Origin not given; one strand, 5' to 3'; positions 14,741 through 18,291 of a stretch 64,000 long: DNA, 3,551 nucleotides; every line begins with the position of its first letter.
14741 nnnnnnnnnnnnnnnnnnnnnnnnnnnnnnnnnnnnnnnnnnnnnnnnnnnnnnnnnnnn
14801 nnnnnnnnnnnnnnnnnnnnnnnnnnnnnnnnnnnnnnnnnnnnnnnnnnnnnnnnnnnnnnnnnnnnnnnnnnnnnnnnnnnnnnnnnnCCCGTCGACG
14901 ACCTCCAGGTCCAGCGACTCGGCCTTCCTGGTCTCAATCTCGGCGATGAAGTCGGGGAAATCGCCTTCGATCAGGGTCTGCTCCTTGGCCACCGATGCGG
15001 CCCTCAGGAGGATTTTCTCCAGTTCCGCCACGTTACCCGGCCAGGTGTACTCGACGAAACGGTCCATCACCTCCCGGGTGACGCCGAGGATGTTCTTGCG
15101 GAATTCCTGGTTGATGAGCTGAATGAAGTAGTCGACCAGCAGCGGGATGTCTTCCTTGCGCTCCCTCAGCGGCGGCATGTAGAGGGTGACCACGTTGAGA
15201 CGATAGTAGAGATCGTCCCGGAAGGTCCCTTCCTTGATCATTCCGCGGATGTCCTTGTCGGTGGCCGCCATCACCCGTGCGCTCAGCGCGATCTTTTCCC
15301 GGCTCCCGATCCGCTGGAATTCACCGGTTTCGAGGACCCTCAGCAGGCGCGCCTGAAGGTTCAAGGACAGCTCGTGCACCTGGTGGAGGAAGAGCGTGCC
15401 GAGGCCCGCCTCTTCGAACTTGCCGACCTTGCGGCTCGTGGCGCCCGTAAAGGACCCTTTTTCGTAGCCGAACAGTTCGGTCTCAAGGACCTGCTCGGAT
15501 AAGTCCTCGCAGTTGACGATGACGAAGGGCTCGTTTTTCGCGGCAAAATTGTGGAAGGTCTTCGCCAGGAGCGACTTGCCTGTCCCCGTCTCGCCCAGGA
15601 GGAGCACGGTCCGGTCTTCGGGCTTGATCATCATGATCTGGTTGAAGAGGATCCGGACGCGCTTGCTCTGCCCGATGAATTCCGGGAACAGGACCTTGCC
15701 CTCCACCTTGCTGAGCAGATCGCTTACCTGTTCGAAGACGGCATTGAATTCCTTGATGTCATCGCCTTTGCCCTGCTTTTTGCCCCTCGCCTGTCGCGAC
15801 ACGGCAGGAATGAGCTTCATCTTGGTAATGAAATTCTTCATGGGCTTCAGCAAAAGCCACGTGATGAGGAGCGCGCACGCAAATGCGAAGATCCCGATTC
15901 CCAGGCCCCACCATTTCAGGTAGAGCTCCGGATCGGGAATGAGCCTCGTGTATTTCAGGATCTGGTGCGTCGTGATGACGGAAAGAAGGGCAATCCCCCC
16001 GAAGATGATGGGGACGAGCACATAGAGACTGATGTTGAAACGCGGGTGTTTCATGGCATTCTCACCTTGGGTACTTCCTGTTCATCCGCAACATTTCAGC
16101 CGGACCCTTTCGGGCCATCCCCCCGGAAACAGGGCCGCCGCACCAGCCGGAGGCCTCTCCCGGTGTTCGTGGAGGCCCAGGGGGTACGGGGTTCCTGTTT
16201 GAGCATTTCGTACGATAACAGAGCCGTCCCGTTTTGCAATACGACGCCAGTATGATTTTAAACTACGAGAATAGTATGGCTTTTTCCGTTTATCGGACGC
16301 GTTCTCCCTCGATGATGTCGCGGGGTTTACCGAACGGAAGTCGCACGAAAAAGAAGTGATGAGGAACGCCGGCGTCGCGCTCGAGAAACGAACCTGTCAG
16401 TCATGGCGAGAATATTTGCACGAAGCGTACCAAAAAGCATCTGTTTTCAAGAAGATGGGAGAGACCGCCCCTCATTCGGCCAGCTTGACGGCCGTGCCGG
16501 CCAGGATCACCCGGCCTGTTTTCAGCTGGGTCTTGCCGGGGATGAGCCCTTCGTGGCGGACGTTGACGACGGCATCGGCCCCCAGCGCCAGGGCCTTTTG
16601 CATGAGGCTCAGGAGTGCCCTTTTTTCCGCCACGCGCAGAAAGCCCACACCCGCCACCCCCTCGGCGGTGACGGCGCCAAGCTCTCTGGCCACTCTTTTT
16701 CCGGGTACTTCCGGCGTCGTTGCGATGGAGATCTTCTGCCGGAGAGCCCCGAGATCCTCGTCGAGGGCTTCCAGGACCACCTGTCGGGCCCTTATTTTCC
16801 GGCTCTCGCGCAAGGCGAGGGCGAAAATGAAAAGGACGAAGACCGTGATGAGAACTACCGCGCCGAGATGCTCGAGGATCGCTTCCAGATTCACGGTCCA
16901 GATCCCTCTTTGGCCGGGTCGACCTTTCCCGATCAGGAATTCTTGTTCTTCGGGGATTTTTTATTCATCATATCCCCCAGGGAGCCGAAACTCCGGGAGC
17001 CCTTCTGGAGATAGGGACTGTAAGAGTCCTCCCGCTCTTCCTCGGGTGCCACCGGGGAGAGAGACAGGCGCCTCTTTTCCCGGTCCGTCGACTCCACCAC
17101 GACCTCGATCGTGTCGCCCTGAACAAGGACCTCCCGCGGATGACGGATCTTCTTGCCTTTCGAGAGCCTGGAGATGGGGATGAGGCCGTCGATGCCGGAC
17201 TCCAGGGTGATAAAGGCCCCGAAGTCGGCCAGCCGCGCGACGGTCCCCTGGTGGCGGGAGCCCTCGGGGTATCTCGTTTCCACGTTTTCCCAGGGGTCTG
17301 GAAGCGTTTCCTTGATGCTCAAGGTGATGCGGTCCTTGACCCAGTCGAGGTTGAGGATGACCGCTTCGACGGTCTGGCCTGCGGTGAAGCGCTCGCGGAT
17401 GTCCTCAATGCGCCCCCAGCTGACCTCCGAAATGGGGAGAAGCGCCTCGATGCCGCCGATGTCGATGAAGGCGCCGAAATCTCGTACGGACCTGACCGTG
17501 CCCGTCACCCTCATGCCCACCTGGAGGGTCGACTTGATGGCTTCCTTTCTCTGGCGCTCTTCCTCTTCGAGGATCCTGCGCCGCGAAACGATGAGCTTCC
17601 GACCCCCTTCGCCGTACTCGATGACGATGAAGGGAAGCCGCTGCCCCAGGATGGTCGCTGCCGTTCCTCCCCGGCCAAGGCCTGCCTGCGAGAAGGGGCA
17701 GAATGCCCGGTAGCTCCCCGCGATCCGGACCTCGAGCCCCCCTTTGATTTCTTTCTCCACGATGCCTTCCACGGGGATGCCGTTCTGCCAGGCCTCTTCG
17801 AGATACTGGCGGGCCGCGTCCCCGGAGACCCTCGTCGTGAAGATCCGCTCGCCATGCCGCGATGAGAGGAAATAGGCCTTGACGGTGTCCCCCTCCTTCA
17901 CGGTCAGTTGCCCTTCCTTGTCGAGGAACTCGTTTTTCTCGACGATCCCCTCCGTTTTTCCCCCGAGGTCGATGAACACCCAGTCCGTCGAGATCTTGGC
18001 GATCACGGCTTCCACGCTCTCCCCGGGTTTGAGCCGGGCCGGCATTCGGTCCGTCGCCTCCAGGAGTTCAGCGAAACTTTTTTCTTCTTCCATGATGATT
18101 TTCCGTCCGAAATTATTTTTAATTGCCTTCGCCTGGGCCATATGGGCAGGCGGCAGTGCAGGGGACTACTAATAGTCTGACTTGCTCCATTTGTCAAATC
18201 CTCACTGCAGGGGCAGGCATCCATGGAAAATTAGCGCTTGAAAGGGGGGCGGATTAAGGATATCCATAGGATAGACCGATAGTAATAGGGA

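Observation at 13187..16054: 955-aa membrane protein fusing a sigma-54 AAA+ core lacking Walker B DE, an intact double-motif MshEN domain and a GspE ATPase lacking a canonical His box; no DNA-binding domain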

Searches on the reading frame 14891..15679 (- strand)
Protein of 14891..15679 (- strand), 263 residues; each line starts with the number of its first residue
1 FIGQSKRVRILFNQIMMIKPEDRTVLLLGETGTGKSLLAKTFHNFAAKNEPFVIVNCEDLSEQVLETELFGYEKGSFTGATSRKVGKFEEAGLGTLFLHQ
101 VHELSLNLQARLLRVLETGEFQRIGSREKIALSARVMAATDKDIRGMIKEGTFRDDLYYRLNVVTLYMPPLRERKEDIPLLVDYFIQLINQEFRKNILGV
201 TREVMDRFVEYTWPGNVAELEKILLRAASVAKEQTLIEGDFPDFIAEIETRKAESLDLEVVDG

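Call 5: search_solved_structures(query=window:14891-15679:-, show_alignments=4, max_evalue=1e-20)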
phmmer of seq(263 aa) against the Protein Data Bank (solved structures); distinct sequences matched with E-value up to 1e-20: 35.
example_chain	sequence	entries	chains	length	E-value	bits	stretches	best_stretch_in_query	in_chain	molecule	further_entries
1ojl_A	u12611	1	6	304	1.7e-68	234.2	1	2-248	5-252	TRANSCRIPTIONAL REGULATORY PROTEIN ZRAR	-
1ny6_A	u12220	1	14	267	1.3e-62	214.9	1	3-237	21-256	transcriptional regulator (NtrC family)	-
4ly6_A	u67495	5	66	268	1.3e-62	214.9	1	3-237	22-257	Transcriptional regulator (NtrC family)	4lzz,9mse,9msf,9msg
6iy8_A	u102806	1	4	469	1.9e-62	214.4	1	3-229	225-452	Positive regulator CapR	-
3dzd_A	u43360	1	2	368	2.9e-62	213.8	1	1-231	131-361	Transcriptional regulator (NtrC family)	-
3m0e_A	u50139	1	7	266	3.1e-62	213.7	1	3-237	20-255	Transcriptional regulator (NtrC family)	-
9qq6_C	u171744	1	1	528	3.8e-62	213.4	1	2-236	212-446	Nif-specific regulatory protein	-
1ny5_A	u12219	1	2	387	3.9e-62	213.4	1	3-236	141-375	transcriptional regulator (NtrC family)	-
4l4u_A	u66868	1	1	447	6.8e-62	212.6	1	3-240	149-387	Transcriptional regulator (NtrC family)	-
6jdi_A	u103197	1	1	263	1.1e-56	195.5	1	2-243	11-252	Nitrogen assimilation regulatory protein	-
6j7e_A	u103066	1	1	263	2.1e-56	194.6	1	2-243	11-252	Nitrogen assimilation regulatory protein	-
7ejw_C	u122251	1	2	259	2.5e-56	194.3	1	2-242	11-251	Transcriptional regulator FleQ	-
5exp_A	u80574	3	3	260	2.8e-56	194.2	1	2-242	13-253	Transcriptional regulator FleQ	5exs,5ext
6jdl_A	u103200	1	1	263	3e-56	194.1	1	2-243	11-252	Nitrogen assimilation regulatory protein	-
5exx_A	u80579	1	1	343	3.5e-56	193.9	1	2-246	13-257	Transcriptional regulator FleQ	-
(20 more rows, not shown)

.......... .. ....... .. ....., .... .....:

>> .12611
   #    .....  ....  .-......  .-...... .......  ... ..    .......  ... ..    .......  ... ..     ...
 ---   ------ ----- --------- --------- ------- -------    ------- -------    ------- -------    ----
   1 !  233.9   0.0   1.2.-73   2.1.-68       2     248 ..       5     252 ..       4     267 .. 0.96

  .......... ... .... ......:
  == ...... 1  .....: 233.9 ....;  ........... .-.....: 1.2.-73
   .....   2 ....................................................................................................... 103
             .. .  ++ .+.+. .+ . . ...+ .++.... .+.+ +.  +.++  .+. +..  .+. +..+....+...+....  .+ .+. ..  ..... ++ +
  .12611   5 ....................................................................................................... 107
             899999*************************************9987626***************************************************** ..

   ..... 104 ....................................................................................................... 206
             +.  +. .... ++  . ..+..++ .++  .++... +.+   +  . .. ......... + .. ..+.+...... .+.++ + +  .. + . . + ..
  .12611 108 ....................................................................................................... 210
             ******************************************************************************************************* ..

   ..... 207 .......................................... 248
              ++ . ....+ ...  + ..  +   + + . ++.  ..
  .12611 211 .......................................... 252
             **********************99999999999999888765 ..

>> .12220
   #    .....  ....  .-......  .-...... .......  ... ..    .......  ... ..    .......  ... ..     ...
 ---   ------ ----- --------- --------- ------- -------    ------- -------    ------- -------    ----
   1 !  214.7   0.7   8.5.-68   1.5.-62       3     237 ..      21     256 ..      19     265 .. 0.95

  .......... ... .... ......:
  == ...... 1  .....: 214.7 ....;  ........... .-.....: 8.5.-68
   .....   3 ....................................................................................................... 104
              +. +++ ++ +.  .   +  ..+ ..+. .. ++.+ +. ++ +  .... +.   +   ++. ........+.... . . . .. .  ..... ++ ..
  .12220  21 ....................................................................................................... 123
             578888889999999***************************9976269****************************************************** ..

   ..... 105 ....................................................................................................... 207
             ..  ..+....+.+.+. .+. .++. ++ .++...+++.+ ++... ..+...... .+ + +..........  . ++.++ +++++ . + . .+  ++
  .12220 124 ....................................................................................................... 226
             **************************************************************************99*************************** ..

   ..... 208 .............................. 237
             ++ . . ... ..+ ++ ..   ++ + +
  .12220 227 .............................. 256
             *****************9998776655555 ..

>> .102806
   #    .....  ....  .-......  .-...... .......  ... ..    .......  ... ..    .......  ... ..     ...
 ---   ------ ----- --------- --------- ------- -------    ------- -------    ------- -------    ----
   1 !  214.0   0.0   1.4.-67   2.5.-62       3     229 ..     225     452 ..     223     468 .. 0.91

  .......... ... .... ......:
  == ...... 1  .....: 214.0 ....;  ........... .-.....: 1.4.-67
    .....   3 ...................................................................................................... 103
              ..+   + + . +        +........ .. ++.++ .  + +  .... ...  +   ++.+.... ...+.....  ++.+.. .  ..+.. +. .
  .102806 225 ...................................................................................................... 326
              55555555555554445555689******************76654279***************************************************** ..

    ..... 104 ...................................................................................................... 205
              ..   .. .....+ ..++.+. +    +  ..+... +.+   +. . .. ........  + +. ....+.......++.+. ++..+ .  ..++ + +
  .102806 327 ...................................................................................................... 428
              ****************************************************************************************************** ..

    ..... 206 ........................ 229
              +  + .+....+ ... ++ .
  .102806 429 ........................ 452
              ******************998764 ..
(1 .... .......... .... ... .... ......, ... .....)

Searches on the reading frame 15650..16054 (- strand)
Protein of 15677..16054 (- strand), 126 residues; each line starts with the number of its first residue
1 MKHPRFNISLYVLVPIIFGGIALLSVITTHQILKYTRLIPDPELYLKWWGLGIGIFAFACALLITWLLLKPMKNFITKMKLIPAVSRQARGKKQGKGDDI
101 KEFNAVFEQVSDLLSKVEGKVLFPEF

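Call 42: find_homologous_proteins(query=A2, max_evalue=0.001)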
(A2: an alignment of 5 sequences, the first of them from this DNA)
Query A2 (5 sequences) (135 aa, profile of the alignment): 23 proteins with E <= 0.001 among 2641 candidates.
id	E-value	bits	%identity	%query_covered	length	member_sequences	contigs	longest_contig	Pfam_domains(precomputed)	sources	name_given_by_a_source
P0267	1.8e-61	224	97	100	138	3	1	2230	-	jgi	-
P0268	1.8e-61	224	89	100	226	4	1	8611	PF06745.20,PF00158.33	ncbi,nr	ncbi:MAG: sigma-54 factor interaction domain-containing protein, partial [Syntrophales bacterium]|nr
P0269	2.4e-61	224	99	100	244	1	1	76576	PF06745.20,PF00158.33,PF14532.13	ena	-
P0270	3.0e-60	220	96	100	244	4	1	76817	PF06745.20,PF00158.33,PF14532.13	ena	-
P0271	1.2e-58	215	86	100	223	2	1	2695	PF06745.20,PF00158.33,PF14532.13,PF13191.13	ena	-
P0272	3.3e-48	181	50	99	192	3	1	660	PF00158.33,PF14532.13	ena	-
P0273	1.5e-47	179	50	99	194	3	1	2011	PF00158.33,PF14532.13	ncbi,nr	ncbi:MAG: sigma-54 factor interaction domain-containing protein, partial [Syntrophaceae bacterium]|n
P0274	4.1e-46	174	50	99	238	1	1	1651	PF00158.33,PF14532.13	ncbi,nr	ncbi:sigma-54 factor interaction domain-containing protein, partial [bacterium]|nr:sigma-54 factor i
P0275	2.0e-39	153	37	99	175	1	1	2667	PF00158.33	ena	-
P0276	2.8e-39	152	40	99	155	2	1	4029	-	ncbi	ncbi:MAG: hypothetical protein DRH10_05640, partial [Deltaproteobacteria bacterium]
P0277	8.1e-39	151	86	72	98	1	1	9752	-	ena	-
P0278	8.9e-38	147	36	99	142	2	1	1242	-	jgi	jgi:hypothetical protein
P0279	1.4e-36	144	41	97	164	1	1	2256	-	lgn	-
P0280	4.6e-35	139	35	99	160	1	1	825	-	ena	-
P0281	2.4e-34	136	38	99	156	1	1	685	-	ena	-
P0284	1.3e-33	134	41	99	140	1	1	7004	-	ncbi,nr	ncbi:MAG: hypothetical protein HC887_01510, partial [Desulfobacteraceae bacterium]|nr:hypothetical p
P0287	2.7e-15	75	28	97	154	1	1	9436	-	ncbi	-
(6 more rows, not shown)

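Call 82: find_encoding_contigs(protein=P0284, flank=8000, max_places=2)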
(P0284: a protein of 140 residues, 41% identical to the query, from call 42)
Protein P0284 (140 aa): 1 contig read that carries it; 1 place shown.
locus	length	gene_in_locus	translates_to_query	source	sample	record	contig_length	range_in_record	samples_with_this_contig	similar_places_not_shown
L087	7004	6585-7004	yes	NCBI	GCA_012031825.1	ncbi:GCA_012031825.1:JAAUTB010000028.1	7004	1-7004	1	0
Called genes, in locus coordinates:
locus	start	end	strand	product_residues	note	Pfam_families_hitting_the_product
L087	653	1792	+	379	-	PF13433:Peripla_BP_5, PF13458:Peripla_BP_6, PF01094:ANF_receptor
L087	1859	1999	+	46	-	-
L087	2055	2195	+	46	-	-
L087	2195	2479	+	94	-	-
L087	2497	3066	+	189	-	PF05685:Uma2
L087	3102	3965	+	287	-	PF16537:T2SSB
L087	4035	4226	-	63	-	PF26391:MamI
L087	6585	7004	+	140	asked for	?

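Call 83: find_encoding_contigs(protein=P0287, flank=10000, max_places=2)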
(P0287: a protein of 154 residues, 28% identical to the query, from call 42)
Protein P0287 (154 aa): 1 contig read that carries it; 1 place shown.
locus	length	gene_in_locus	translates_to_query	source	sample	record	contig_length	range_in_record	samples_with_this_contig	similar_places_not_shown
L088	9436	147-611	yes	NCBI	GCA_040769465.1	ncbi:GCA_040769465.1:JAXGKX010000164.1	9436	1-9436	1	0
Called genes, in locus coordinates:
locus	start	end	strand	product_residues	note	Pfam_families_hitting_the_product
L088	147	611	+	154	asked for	-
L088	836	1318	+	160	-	PF00158:Sigma54_activat, PF25601:AAA_lid_14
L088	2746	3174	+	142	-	-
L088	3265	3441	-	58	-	-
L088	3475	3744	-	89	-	-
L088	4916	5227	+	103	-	-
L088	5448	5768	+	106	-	-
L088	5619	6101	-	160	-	-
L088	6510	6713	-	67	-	-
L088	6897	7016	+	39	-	-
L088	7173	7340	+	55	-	-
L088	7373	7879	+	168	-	PF04055:Radical_SAM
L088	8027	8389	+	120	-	-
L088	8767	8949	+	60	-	-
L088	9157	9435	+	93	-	?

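Call 84: find_related_loci(query=A2, collection=metagenome_contigs, flank=10000)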
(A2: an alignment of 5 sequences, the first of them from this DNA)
Query A2 (135 aa) in metagenome_contigs; peptide patterns used: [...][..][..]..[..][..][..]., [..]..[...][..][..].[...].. (x = any residue, [..] = any of these).
495 stretches matched a pattern; 155 encode a relative of the query (tblastn E <= 1e-3); the best 80 are kept; 80 distinct loci.
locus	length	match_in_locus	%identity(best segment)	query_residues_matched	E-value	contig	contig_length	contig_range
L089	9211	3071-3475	97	1-135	2e-86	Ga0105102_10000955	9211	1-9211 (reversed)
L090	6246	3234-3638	96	1-135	3e-86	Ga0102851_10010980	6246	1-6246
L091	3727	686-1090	96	1-135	1e-86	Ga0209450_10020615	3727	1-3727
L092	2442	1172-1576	96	1-135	1e-88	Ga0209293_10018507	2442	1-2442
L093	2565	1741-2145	95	1-135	1e-87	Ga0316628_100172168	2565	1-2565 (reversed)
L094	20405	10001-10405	97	1-135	2e-86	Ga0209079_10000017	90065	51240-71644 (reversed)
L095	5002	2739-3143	95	1-135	1e-84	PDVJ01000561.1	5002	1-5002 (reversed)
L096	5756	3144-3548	94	1-135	6e-85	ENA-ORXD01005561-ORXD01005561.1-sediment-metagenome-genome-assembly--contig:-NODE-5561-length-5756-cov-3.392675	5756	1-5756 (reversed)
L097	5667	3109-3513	94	1-135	6e-85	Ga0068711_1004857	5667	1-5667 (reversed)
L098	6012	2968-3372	91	1-135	5e-82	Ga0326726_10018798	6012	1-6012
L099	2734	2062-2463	93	1-135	1e-82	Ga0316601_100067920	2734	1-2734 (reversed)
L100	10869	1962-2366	87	1-135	8e-79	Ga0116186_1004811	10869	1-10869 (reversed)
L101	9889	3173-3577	87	1-135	8e-79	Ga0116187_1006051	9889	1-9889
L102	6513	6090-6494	89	1-135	1e-78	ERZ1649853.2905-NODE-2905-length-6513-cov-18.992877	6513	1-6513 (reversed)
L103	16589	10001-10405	87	1-135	5e-78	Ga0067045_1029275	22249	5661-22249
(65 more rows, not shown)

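Call 106: search_protein_families(library=pfam, proteins=[window:15677-16054:-], max_evalue=10)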
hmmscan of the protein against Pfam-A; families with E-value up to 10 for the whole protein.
seq(126 aa): 1 family
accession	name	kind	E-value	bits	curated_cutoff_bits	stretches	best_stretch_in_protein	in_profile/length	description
PF11353.13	DUF3153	-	0.33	11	21.4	1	45-68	161-184/191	Protein of unknown function (DUF3153)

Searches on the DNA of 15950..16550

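Call 49: search_rna_families(source=window, start=15950, end=16550, threshold=evalue, max_evalue=10)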
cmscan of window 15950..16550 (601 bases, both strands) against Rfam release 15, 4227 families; matches with E-value up to 10: 7.
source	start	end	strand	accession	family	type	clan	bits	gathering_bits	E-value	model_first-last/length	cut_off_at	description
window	16436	16490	+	RF01930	bxd_2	Gene; lncRNA;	-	14.8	80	0.76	1-91/91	no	Bithoraxoid conserved region 2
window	16308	16386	+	RF01275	sR22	Gene; snRNA; snoRNA; CD-box;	-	14.8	40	3.6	1-58/58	no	Small nucleolar RNA sR22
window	15971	16028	+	RF01276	sR53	Gene; snRNA; snoRNA; CD-box;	-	13.7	49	1.3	1-60/60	no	Small nucleolar RNA sR53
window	16518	16550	+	RF02272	Vax2os1_3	Gene; lncRNA;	-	12.1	50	4.5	1-34/199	3'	Vax2os1 conserved region 3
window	15967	16051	+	RF00619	U6atac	Gene; snRNA; splicing;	CL00009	11.3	33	2.7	1-126/126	no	U6atac minor spliceosomal RNA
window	16001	16051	+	RF01128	sR43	Gene; snRNA; snoRNA; CD-box;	-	11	45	4.2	1-56/56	no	Small nucleolar RNA sR42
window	15950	16071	+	RF04320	RsmV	Gene; sRNA;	CL00106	10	100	2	67-196/196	5'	RsmV RNA family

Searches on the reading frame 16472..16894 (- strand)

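Call 75: search_protein_families(library=pfam, proteins=[window:16472-16894:-], max_evalue=0.00001)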
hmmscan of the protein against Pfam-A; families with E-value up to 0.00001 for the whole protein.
window:16472-16894:- (140 aa): 1 family
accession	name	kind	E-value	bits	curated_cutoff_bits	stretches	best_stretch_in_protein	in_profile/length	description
PF01906.23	YbjQ_1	-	7.3e-10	39.8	23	0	87-138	55-103/103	Putative heavy-metal-binding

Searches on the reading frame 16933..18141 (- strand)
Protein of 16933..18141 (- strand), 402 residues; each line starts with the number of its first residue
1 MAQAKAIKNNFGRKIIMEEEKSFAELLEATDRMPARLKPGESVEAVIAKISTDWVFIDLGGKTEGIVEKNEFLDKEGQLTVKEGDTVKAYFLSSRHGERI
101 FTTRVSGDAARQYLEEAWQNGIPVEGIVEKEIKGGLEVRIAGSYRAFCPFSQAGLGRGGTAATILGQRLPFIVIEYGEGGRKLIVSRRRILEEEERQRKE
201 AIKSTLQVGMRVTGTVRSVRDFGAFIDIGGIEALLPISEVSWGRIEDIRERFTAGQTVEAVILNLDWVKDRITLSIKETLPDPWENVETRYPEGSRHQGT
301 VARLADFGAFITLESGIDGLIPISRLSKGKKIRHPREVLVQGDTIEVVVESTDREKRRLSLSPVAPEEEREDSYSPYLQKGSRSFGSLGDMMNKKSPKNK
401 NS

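Call 75: search_protein_families(library=pfam, proteins=[window:16933-18141:-], max_evalue=0.00001)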
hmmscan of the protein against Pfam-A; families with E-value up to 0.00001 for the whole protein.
window:16933-18141:- (402 aa): 4 families
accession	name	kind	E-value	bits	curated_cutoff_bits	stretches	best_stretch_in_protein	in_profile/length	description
PF00575.29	S1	-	5.5e-44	148.9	22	2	206-277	2-74/74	S1 RNA binding domain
PF23459.1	S1_RRP5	-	3.2e-19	69.7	27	1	293-362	3-71/72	RRP5 S1 domain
PF21710.3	Spt6_S1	-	4e-09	37.1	27.5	0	301-362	24-85/91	Spt6, S1/OB domain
PF13509.12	S1_2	-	1.2e-06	29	21.8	0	209-241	2-35/61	S1 domain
